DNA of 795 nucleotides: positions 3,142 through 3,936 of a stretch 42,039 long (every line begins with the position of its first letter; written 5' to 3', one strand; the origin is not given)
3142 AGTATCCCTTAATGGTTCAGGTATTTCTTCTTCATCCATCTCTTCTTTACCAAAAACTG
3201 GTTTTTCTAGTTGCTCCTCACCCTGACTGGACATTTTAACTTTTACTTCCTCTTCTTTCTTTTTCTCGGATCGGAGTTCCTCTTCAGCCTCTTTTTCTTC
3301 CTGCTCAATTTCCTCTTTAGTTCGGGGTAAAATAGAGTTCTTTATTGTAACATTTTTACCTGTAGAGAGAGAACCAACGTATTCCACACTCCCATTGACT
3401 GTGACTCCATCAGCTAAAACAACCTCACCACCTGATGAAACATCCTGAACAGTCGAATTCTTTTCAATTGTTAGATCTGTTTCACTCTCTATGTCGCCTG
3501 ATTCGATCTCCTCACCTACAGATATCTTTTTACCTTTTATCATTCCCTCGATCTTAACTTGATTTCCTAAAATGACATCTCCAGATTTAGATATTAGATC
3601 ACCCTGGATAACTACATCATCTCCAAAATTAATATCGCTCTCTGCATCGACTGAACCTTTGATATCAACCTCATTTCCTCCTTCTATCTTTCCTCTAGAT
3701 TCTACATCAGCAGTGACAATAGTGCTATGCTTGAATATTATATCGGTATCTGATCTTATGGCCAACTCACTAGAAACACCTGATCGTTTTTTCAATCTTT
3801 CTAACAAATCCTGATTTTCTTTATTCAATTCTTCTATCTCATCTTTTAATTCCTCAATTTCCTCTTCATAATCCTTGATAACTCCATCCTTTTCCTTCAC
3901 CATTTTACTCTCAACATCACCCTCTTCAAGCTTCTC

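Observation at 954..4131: orc1 embedded in an apparent operon with a coiled-coil/bactofilin-like/zinc-ribbon protein and a membrane-anchored double OB-fold protein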

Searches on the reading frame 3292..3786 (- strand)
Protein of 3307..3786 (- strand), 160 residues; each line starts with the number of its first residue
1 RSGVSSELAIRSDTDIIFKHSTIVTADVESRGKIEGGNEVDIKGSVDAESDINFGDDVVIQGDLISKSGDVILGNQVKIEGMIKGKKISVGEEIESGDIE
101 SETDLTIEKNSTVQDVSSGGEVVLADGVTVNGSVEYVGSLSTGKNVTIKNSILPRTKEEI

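Call 17: search_protein_representatives(protein=window:3307-3786:-)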
Query: 160 residues. Proteins with E-value up to 0.001 (for the whole library): 84; up to 1e-10: 12; up to 1e-30: 0. The best 84 are listed.
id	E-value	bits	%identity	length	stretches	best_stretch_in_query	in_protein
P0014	3.0e-28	115.2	45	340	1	9-160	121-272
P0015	4.1e-19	85.5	36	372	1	20-160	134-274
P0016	7.0e-18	81.5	36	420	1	15-160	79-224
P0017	9.6e-18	81.1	37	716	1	25-160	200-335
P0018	2.7e-16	76.4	32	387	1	9-160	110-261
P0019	4.7e-16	75.6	35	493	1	24-160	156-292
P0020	2.2e-13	67.0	38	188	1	15-138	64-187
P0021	1.5e-12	64.3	30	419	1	10-159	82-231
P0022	1.8e-12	64.0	29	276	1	10-160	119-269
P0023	3.8e-12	62.9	31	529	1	23-157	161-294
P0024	4.7e-12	62.7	30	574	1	10-158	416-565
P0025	6.4e-12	62.2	34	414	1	24-160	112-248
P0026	1.4e-10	57.8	31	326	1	6-155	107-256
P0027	1.8e-10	57.5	41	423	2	104-156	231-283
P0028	2.1e-10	57.3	35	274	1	14-160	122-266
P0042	7.9e-08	48.9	31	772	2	19-154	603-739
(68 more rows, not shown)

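Call 22: search_protein_families(library=pfam, alignment_id=A1, max_evalue=0.01)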
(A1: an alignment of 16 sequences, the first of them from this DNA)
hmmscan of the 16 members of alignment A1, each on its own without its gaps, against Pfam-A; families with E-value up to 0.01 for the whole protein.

A. member 1, seq(161 aa): 2 families
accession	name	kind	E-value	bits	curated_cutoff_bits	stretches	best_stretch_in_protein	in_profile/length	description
PF04519.19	Bactofilin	-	2.5e-05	24.9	27.9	1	34-130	5-97/98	Polymer-forming cytoskeletal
PF03961.19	FapA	-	3.5e-05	24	31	1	11-140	15-123/272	Flagellar Assembly Protein A beta solenoid domain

B. families by the number of members that match (of 16 scanned): 8 families
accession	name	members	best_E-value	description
PF04519.19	Bactofilin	16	1.8e-10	Polymer-forming cytoskeletal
PF25084.1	LbH_EIF2B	6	3.4e-08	EIF2B subunit epsilon LbH domain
PF03961.19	FapA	2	3.5e-05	Flagellar Assembly Protein A beta solenoid domain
PF11999.13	Ice_binding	2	0.00032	Ice-binding-like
PF00132.30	Hexapep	1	0.0013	Bacterial transferase hexapeptide (six repeats)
PF23353.1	BBS2_hp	1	0.0052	BBS2 hairpin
PF18914.6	DUF5666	1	0.0056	Domain of unknown function (DUF5666)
PF24894.1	Hexapep_GlmU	1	0.0091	GlmU-like, C-terminal hexapeptide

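Call 23: search_solved_structures(query=A1, max_evalue=1, show_alignments=2)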
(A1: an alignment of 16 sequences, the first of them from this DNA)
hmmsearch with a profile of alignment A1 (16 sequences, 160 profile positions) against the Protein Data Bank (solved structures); distinct sequences matched with E-value up to 1: 29.
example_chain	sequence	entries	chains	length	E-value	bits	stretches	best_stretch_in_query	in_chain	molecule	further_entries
3twd_A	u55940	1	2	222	0.00026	24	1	36-94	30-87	Bifunctional protein glmU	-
4aa7_A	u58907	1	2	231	0.0003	23.8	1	36-94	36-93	BIFUNCTIONAL PROTEIN GLMU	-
1hv9_A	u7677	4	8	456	0.0078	19.2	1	36-98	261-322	UDP-N-ACETYLGLUCOSAMINE PYROPHOSPHORYLASE | Bifunctional protein glmU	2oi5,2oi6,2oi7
5uyt_A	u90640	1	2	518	0.011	18.6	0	44-80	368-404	Ice-binding protein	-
1fwy_A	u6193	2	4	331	0.023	17.7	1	36-93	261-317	UDP-N-ACETYLGLUCOSAMINE PYROPHOSPHORYLASE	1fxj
3jqy_B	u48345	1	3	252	0.025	17.5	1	27-128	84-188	Polysialic acid O-acetyltransferase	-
9mh4_A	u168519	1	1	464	0.049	16.6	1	36-102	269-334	Bifunctional protein GlmU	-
5b04_I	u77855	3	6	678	0.074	16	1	65-128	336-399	Probable translation initiation factor eIF-2B subunit epsilon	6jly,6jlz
4hwc_A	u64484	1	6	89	0.076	16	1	92-138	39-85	BAG family molecular chaperone regulator 1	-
8cu9_A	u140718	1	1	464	0.087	15.8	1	36-102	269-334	Bifunctional UDP-N-acetylglucosamine diphosphorylase/glucosamine-1-phosphate N-acetyltrans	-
6ria_A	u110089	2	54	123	0.13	15.2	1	35-106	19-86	bactofilin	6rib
4hwf_A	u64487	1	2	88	0.18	14.7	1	76-137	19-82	BAG family molecular chaperone regulator 3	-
2wlc_A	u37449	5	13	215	0.22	14.5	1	29-127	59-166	POLYSIALIC ACID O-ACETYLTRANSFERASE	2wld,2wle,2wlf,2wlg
7s43_A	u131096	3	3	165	0.23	14.4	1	10-58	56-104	N-acetyltransferase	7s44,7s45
7ehk_A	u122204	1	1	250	0.26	14.3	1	6-53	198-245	Ice-binding protein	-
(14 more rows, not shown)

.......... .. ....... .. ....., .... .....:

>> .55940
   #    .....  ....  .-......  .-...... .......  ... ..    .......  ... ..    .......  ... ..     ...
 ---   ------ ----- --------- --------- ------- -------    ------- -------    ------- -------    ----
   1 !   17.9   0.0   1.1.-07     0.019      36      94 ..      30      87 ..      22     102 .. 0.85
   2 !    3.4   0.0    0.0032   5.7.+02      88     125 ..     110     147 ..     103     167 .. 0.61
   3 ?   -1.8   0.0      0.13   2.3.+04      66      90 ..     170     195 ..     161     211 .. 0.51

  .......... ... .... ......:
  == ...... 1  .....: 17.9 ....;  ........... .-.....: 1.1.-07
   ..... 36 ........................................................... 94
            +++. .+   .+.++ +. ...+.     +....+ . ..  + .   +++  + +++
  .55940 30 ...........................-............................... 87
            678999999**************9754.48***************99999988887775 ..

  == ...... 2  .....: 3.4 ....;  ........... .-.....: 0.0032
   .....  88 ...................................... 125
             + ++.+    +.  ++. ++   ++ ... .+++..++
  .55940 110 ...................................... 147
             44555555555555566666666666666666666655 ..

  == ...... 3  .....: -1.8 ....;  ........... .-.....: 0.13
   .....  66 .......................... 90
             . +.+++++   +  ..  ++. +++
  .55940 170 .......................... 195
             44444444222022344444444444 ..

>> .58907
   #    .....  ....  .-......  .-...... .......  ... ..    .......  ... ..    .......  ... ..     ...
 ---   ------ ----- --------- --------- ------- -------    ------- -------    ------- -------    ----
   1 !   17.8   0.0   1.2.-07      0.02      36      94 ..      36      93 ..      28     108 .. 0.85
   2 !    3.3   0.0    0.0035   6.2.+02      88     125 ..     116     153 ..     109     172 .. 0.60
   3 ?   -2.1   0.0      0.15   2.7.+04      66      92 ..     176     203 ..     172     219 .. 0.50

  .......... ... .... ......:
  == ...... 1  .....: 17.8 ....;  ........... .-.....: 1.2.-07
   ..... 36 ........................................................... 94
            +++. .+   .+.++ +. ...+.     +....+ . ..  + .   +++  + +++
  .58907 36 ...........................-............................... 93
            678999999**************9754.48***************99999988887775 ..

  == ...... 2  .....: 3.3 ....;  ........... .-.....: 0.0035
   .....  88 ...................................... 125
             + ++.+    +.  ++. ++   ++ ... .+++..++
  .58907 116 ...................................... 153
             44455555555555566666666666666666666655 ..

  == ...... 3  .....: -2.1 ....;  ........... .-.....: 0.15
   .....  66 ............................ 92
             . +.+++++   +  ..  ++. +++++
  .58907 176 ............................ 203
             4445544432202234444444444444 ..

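Call 24: find_homologous_proteins(query=A1, max_evalue=0.00001)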
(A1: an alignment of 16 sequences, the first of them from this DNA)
Query A1 (16 sequences): 2552 candidates shared short words with the query, none scored E <= 0.00001.

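Call 35: find_encoding_contigs(protein=P0017, flank=7000, max_places=3)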
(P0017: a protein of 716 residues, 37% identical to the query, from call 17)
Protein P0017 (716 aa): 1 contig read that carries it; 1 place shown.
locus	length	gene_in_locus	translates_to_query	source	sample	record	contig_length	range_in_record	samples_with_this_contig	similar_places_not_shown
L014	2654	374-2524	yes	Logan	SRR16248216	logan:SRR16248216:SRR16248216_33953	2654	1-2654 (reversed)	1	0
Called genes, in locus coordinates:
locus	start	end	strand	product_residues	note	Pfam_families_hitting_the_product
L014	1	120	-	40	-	?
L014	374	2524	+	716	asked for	PF00633:HHH (faint), PF12826:HHH_2 (weak), PF14520:HHH_5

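Call 36: find_encoding_contigs(protein=P0015, flank=7000, max_places=3)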
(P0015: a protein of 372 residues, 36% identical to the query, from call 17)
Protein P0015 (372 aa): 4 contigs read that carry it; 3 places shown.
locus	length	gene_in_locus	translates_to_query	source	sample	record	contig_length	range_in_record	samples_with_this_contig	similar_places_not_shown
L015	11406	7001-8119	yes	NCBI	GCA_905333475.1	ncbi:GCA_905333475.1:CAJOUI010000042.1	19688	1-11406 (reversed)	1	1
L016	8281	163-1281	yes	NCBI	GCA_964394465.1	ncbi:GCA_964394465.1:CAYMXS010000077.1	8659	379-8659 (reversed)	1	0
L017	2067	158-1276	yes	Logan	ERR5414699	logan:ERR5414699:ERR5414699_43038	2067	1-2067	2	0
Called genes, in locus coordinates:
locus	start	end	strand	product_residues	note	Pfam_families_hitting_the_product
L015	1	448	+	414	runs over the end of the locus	PF01979:Amidohydro_1, PF07969:Amidohydro_3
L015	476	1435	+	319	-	-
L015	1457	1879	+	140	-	PF04892:VanZ-LLP1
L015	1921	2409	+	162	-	PF04008:Adenosine_kin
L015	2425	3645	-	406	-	PF01676:Metalloenzyme, PF10143:PhosphMutase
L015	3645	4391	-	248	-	PF01940:DUF92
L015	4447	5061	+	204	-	PF01209:Ubie_methyltran, PF02353:CMAS (weak), PF03848:TehB (weak), PF13489:Methyltransf_23, PF13847:Methyltransf_31, PF08241:Methyltransf_11, PF08242:Methyltransf_12, PF13649:Methyltransf_25, +1 more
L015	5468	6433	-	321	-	PF00892:EamA, PF03151:TPT (faint), PF00892:EamA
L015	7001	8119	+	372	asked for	PF04519:Bactofilin (faint), PF11731:Cdd1 (weak), PF00633:HHH (faint), PF12826:HHH_2 (weak), PF14520:HHH_5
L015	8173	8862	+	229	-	PF25087:GMPPB_C (faint), PF00132:Hexapep (weak)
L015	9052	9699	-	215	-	PF06557:DUF1122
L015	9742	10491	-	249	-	PF13489:Methyltransf_23, PF01209:Ubie_methyltran, PF05175:MTS, PF13649:Methyltransf_25, PF13847:Methyltransf_31, PF08241:Methyltransf_11, PF08242:Methyltransf_12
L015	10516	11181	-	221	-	PF02353:CMAS (weak), PF06325:PrmA, PF13489:Methyltransf_23, PF01209:Ubie_methyltran, PF13847:Methyltransf_31, PF08241:Methyltransf_11, PF08242:Methyltransf_12, PF13649:Methyltransf_25, +1 more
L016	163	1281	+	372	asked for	PF04519:Bactofilin (faint), PF11731:Cdd1 (weak), PF00633:HHH (faint), PF12826:HHH_2 (weak), PF14520:HHH_5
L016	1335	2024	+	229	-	PF25087:GMPPB_C (faint), PF00132:Hexapep (weak)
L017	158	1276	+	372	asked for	PF04519:Bactofilin (faint), PF11731:Cdd1 (weak), PF00633:HHH (faint), PF12826:HHH_2 (weak), PF14520:HHH_5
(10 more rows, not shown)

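Call 38: predict_structure(alignment_id=A1)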
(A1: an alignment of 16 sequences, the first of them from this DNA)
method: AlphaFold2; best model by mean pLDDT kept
length: 161 residues; sequences in the alignment: 16
mean_pLDDT: 94.7   pTM: 0.88
mean pLDDT of the five models: 94.7, 94.2, 93.5, 93.4, 93.4
residues with pLDDT >= 90: 146; 70-90: 8; 50-70: 5; < 50: 2
segments of 3 or more residues with pLDDT < 50: none
pLDDT, mean of each block of 10 residues (from residue 1): 78 96 97 97 98 98 98 98 98 98 98 97 98 96 96 75 58
secondary structure, 60 per line:
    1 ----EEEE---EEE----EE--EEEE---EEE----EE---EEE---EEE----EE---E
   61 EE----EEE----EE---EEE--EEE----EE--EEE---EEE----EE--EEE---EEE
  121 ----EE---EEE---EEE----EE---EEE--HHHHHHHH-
elements in order: E5-8 E12-14 E23-26 E30-32 E42-44 E48-50 E60-62 E67-69 E79-81 E84-86 E95-97 E101-103 E112-114 E118-120 E130-132 E136-138 E148-150 H153-160

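Call 45: fold_search(model_id=the predicted structure, library=pdb)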
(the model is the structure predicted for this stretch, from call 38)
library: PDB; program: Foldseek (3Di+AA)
matches with E <= 10: 157; with E <= 0.001: 0
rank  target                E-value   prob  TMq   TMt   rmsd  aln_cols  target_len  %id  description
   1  6n2b_B                1.9e-02  0.99  0.47  0.24   8.4       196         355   14  The Crystal Structure of Caldicellulosiruptor kristjanssonii Tapirin C-terminal domain (released 2018-12-19)
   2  4wa0                  1.6e-01  0.28  0.30  0.18  10.8       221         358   12  The structure of a possible adhesin C-terminal domain from Caldicellulosiruptor kronotskyensis (released 2015-03-04)
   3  6n2c_A                1.9e-01  0.30  0.32  0.18   9.7       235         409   13  The Crystal Structure of Caldicellulosiruptor hydrothermalis Tapirin C-terminal domain (released 2018-12-19)
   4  9dr4                  2.4e-01  0.08  0.18  0.10  12.0       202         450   10  Crystal structure of bifunctional GlmU from Staphylococcus aureus NCTC 8325 complexed with UTP, CoA and Glc 1-P (released 2025-05-14)
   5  8enq_A                2.4e-01  0.05  0.12  0.15  13.6       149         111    9  E. coli CsgA fibril (218-pixel box size) (released 2023-10-04)
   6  6n2b_A                2.5e-01  0.41  0.38  0.20  10.6       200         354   16  The Crystal Structure of Caldicellulosiruptor kristjanssonii Tapirin C-terminal domain (released 2018-12-19)
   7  6n2c_B                2.9e-01  0.18  0.27  0.15  10.8       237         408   14  The Crystal Structure of Caldicellulosiruptor hydrothermalis Tapirin C-terminal domain (released 2018-12-19)
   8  9dqf                  4.7e-01  0.08  0.18  0.11  11.8       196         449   13  Crystal structure of bifunctional GlmU from Staphylococcus aureus NCTC 8325 complexed with acetyl CoA and citrate (released 2025-05-14)
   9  9u4u_A                6.2e-01  0.01  0.09  0.09  18.3       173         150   14  Structure of the functional amyloid FapC from Pseudomonas sp.UK4 (released 2025-08-06)
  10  5nxk_C                6.5e-01  0.12  0.27  0.17  13.6       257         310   10  L. reuteri 53608 SRRP (released 2018-03-21)
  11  5nxk_A                6.5e-01  0.08  0.21  0.14  13.2       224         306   10  L. reuteri 53608 SRRP (released 2018-03-21)
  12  4nuh                  6.9e-01  0.06  0.23  0.18  16.9       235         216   13  Crystal structure of mLeIBP, a capping head region swapped mutant of ice-binding protein (released 2014-04-16)
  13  7bwy_A                8.1e-01  0.04  0.18  0.16  18.9       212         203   12  Crystal structure of ice-binding protein from an Antarctic ascomycete, Antarctomyces psychrotrophicus. (released 2020-05-27)
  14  9mh4                  9.0e-01  0.09  0.22  0.11  11.9       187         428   13  Crystal Structure of Bifunctional protein GlmU from Klebsiella aerogenes (released 2024-12-18)
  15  7bwx_A                9.4e-01  0.05  0.20  0.17  17.6       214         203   10  Crystal structure of ice-binding protein from an Antarctic ascomycete, Antarctomyces psychrotrophicus. (released 2020-05-27)
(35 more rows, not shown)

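Call 49: search_protein_families(library=pfam, alignment_id=A4, max_evalue=0.001)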
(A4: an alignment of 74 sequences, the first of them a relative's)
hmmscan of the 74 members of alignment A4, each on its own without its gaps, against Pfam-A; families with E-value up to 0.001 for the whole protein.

A. member 1, P0014 (340 aa): 6 families
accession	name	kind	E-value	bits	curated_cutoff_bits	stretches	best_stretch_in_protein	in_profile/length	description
PF04519.19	Bactofilin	-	1.4e-08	35.3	27.9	1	150-246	5-97/98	Polymer-forming cytoskeletal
PF13240.11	Zn_Ribbon_1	-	4.1e-06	26.8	25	1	315-336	2-23/23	zinc-ribbon domain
PF24460.1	DUF7575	-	8.8e-06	25.4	28.5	1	311-336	2-27/28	Domain of unknown function (DUF7575)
PF12773.13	DZR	-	6.1e-05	23.5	27.3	1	315-336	1-22/45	Double zinc ribbon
PF24463.1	DUF7577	-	0.00014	21.8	28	1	311-336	1-26/27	Domain of unknown function (DUF7577)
PF13248.11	Zn_ribbon_3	-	0.00042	20.1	27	1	313-336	3-26/26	zinc-ribbon domain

B. families by the number of members that match (of 74 scanned): 44 families (the first 25 are shown)
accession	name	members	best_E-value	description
PF04519.19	Bactofilin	67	1.8e-17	Polymer-forming cytoskeletal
PF25084.1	LbH_EIF2B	30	6.4e-09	EIF2B subunit epsilon LbH domain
PF11999.13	Ice_binding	13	1.1e-15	Ice-binding-like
PF00132.30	Hexapep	13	2.4e-09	Bacterial transferase hexapeptide (six repeats)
PF05763.18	DUF835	10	7e-27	Protein of unknown function (DUF835)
PF14520.12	HHH_5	7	1.4e-12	Helix-hairpin-helix domain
PF12826.13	HHH_2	7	1.1e-08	Helix-hairpin-helix motif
PF10391.15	DNA_pol_lambd_f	7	1.7e-07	Fingers domain of DNA polymerase lambda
PF00633.29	HHH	7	2e-07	Helix-hairpin-helix motif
PF03961.19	FapA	4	4.3e-10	Flagellar Assembly Protein A beta solenoid domain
PF13240.11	Zn_Ribbon_1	4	4.1e-06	zinc-ribbon domain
PF05377.16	FlaC_arch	3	1.3e-11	Flagella accessory protein C (FlaC)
PF23981.1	DUF7305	3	2.5e-09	Domain of unknown function (DUF7305)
PF11731.14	Cdd1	3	7.3e-06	Pathogenicity locus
PF13248.11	Zn_ribbon_3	3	1.9e-05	zinc-ribbon domain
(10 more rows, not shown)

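Call 52: fold_search(model_id=the predicted structure, library=viral)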
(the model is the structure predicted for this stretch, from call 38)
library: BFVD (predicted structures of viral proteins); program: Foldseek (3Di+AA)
matches with E <= 10: 318; with E <= 0.001: 0
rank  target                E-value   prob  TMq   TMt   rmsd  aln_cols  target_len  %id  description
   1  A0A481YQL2            3.8e-03  0.97  0.36  0.38  10.5       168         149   14  Uncharacterized protein [Iridovirus LCIVAC01]
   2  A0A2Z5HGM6            2.4e-02  1.00  0.58  0.46   7.4       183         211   13  (no name in the UniProt tables at hand)
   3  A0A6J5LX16            3.4e-02  0.92  0.43  0.13   8.6       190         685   16  Uncharacterized protein [uncultured Caudovirales phage]
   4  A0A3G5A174            3.7e-02  0.04  0.10  0.09  21.2       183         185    6  Uncharacterized protein [Harvfovirus sp.]
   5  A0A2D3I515            4.4e-02  0.21  0.23  0.21  12.6       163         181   10  ORF1054 [White spot syndrome virus]
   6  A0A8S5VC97            4.9e-02  0.85  0.32  0.29   8.8       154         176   15  Uncharacterized protein (Fragment) [Siphoviridae sp. ctKsH2]
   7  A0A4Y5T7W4            5.7e-02  0.51  0.29  0.20  12.5       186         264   15  Uncharacterized protein [Ranavirus ambystoma1]
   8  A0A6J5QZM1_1          6.0e-02  0.69  0.36  0.07  10.6       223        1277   14  PKD/Chitinase domain containing protein [uncultured Caudovirales phage]
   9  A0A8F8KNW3            7.5e-02  0.35  0.26  0.12  11.2       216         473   13  Uncharacterized protein [Clandestinovirus]
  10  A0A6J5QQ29            8.3e-02  0.77  0.40  0.07  10.8       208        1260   14  Uncharacterized protein [uncultured Caudovirales phage]
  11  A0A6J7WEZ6            8.8e-02  0.44  0.33  0.23  11.2       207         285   11  Uncharacterized protein [uncultured Caudovirales phage]
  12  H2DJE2                8.8e-02  0.14  0.21  0.18  11.8       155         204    6  ORF71 (Fragment) [Equid alphaherpesvirus 1]
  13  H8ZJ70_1              9.3e-02  0.77  0.37  0.09  10.7       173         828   16  (no name in the UniProt tables at hand)
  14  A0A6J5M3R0            1.2e-01  0.21  0.25  0.20  13.2       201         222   12  Curlin associated [uncultured Caudovirales phage]
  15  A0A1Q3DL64            1.4e-01  0.03  0.13  0.12  16.4       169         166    6  Uncharacterized protein [Chionoecetes opilio bacilliform virus]
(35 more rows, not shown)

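Call 57: find_encoding_contigs(protein=P0026, flank=6000, max_places=3)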
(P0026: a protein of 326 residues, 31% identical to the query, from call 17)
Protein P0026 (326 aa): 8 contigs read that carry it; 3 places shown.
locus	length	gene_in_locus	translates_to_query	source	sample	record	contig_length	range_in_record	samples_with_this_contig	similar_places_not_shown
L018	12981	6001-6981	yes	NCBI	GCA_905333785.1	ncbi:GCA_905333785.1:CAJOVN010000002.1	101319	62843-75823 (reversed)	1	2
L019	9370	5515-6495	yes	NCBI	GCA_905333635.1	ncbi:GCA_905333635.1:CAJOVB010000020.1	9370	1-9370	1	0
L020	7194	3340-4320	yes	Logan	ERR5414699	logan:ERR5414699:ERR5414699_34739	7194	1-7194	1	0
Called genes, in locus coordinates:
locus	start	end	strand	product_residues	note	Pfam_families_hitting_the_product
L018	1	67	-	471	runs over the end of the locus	PF07969:Amidohydro_3, PF01979:Amidohydro_1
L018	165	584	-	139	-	PF03259:Robl_LC7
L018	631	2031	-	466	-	PF01554:MatE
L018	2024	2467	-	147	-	PF22381:Staph_reg_Sar_Rot, PF01047:MarR, PF12802:MarR_2, PF13463:HTH_27, PF01325:Fe_dep_repress (faint), PF09339:HTH_IclR (weak), PF13412:HTH_24 (weak)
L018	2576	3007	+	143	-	-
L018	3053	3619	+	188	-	PF04289:DUF447_N (weak)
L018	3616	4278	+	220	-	PF02811:PHP, PF13263:PHP_C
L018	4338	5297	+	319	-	PF26553:PDDEXK_19, PF12844:HTH_19, PF01381:HTH_3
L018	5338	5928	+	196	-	-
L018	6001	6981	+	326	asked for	PF04519:Bactofilin (faint)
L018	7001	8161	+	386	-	PF13191:AAA_16 (weak), PF01637:ATPase_2 (weak), PF00270:DEAD (faint), PF13401:AAA_22, PF00004:AAA (weak), PF05729:NACHT (weak), PF22703:Cdc6_lid, PF09079:WHD_Cdc6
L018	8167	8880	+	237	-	PF01336:tRNA_anti-codon (faint)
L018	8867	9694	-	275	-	-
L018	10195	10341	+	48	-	PF18930:DUF5679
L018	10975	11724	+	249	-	PF00106:adh_short, PF23441:SDR (weak), PF08659:KR, PF13561:adh_short_C2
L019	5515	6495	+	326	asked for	PF04519:Bactofilin (faint)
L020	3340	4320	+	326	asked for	PF04519:Bactofilin (faint)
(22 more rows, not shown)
